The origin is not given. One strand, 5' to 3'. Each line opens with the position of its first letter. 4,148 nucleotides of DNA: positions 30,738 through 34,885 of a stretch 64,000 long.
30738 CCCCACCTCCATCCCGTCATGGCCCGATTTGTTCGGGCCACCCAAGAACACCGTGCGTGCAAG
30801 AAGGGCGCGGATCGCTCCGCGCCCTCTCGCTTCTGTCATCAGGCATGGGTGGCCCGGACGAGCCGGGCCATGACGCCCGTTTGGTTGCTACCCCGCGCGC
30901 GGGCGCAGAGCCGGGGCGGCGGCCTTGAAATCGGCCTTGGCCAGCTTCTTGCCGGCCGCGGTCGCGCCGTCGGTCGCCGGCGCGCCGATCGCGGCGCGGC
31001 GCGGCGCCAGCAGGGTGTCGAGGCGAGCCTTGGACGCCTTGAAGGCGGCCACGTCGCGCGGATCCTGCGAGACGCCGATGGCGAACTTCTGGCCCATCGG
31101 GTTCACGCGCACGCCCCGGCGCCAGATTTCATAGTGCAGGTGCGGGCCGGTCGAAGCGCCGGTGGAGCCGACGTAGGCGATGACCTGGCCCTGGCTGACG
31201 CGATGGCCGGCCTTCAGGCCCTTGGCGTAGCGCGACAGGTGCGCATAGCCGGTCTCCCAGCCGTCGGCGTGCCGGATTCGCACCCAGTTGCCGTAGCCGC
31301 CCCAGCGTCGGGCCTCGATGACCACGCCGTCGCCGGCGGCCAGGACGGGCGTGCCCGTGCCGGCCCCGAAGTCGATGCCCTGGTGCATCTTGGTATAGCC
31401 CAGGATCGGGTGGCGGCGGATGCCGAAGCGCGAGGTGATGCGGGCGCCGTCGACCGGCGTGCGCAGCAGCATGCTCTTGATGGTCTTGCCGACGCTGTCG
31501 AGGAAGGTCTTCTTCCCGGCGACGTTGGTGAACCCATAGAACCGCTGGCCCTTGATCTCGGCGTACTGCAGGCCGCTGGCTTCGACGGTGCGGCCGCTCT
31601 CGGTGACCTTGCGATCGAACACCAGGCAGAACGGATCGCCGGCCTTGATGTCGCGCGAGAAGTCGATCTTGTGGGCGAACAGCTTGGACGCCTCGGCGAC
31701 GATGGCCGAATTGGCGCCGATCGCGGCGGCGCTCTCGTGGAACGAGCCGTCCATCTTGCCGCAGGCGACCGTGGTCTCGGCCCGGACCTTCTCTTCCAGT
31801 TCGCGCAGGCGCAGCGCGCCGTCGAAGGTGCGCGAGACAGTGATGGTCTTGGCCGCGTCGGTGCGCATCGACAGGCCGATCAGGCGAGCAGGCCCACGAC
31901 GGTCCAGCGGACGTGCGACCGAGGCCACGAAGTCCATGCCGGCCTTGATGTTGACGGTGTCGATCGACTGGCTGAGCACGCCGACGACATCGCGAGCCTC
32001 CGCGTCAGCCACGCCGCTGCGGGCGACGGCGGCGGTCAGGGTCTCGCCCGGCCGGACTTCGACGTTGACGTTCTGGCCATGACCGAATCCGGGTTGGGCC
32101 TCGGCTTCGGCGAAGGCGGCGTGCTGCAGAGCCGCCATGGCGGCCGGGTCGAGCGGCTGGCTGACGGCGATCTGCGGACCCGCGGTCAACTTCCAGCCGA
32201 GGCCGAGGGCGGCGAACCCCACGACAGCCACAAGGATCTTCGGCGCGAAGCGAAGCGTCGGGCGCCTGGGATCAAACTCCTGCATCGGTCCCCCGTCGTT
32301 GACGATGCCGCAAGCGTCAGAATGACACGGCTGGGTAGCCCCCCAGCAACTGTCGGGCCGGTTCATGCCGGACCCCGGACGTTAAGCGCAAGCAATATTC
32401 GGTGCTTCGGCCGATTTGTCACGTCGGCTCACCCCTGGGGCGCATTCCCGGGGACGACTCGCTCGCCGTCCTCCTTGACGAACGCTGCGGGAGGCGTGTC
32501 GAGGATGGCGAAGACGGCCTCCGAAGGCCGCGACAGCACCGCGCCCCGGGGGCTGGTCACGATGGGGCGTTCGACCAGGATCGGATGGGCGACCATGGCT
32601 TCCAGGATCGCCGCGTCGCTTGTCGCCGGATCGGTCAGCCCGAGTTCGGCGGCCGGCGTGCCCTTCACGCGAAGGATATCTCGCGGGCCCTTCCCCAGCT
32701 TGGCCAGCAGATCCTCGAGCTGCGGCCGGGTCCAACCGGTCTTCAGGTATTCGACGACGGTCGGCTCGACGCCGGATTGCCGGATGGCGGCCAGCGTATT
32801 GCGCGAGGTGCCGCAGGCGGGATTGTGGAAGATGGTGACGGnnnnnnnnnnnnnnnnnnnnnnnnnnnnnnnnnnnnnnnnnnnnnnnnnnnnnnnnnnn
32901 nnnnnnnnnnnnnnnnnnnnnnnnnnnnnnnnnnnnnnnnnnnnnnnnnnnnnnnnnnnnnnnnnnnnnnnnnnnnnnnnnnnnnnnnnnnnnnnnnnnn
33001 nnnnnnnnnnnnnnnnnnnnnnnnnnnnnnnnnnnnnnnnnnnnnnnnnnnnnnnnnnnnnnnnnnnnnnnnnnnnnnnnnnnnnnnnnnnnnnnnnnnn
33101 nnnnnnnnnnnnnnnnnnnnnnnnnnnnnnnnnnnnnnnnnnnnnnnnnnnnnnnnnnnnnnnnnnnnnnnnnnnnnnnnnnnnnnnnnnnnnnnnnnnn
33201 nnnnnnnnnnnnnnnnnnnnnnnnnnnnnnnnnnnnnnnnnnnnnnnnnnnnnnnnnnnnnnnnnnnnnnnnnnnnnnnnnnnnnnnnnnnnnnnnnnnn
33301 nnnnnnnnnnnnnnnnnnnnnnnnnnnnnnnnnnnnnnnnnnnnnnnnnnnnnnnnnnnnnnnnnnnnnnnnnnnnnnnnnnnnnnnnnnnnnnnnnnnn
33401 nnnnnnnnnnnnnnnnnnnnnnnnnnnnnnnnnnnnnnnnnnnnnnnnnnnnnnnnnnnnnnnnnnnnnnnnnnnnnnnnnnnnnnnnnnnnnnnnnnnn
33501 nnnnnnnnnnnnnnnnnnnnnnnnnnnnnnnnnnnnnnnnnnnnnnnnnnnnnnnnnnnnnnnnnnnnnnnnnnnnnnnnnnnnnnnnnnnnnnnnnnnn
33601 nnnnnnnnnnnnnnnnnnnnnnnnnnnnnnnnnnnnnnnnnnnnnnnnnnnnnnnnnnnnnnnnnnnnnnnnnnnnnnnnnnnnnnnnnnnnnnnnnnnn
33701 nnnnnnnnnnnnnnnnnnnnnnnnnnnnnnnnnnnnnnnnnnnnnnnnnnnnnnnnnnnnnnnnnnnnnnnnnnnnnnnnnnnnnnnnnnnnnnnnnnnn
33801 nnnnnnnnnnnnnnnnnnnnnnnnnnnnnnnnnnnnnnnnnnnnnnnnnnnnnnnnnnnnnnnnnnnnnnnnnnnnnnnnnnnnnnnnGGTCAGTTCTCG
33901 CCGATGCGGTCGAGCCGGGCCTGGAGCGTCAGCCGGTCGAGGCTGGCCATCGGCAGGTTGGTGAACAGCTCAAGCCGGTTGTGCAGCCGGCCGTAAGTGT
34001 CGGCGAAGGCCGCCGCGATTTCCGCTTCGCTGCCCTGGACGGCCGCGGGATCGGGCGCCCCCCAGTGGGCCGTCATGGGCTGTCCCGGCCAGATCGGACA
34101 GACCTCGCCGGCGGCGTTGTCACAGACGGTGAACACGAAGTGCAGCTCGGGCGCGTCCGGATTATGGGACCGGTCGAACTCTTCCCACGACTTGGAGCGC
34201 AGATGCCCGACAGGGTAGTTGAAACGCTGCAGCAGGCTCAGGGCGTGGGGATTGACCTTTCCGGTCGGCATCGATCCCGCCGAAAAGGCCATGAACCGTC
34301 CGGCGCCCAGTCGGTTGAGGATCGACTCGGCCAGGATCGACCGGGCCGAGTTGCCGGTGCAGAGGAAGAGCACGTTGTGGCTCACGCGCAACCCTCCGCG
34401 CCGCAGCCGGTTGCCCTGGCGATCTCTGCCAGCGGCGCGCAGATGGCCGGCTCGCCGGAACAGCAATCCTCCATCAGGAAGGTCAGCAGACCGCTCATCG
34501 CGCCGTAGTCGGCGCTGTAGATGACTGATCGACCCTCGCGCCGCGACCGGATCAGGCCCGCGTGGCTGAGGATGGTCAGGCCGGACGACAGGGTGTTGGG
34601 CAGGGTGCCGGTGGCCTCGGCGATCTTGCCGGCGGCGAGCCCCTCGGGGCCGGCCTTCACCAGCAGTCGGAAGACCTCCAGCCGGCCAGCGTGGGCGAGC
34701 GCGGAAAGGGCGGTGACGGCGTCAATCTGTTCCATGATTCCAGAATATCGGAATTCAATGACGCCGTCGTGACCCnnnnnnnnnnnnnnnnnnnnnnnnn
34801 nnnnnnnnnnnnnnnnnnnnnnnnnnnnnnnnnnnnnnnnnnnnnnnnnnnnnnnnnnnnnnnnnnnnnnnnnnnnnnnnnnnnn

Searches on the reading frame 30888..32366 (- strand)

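Call 9: search_protein_families(library=pfam, proteins=[window:30888-32366:-])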
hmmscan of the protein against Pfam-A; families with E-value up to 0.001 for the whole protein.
window:30888-32366:- (492 aa): 2 families
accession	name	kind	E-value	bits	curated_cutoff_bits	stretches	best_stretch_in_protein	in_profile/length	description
PF01551.29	Peptidase_M23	-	2.5e-35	121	28.7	1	326-423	1-96/96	Peptidase family M23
PF19425.4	Csd3_N2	-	7.8e-11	42.4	27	1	198-314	6-120/122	Csd3 second domain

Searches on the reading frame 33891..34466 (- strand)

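Call 9: search_protein_families(library=pfam, proteins=[window:33891-34466:-])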
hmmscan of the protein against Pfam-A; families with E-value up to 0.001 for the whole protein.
window:33891-34466:- (191 aa): 1 family
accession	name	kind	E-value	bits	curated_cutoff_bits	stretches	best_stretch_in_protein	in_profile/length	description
PF01451.26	LMWPc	-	1.4e-10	41.9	23.2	1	32-165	1-140/144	Low molecular weight phosphotyrosine protein phosphatase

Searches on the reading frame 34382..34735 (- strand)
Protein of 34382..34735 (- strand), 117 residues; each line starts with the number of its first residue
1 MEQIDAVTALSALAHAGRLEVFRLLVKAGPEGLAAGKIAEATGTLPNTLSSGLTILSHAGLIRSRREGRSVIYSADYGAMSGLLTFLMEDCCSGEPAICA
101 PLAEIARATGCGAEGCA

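Call 9: search_protein_families(library=pfam, proteins=[window:34382-34735:-])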
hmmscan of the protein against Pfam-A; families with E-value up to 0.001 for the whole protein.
window:34382-34735:- (117 aa): 2 families
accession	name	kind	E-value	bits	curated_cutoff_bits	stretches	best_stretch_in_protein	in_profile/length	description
PF12840.13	HTH_20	-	2e-08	34.5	27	1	13-65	1-51/51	Helix-turn-helix domain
PF08100.18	Dimerisation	-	0.00055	20.1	25.6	1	1-75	10-83/93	O-methyltransferase dimerisation domain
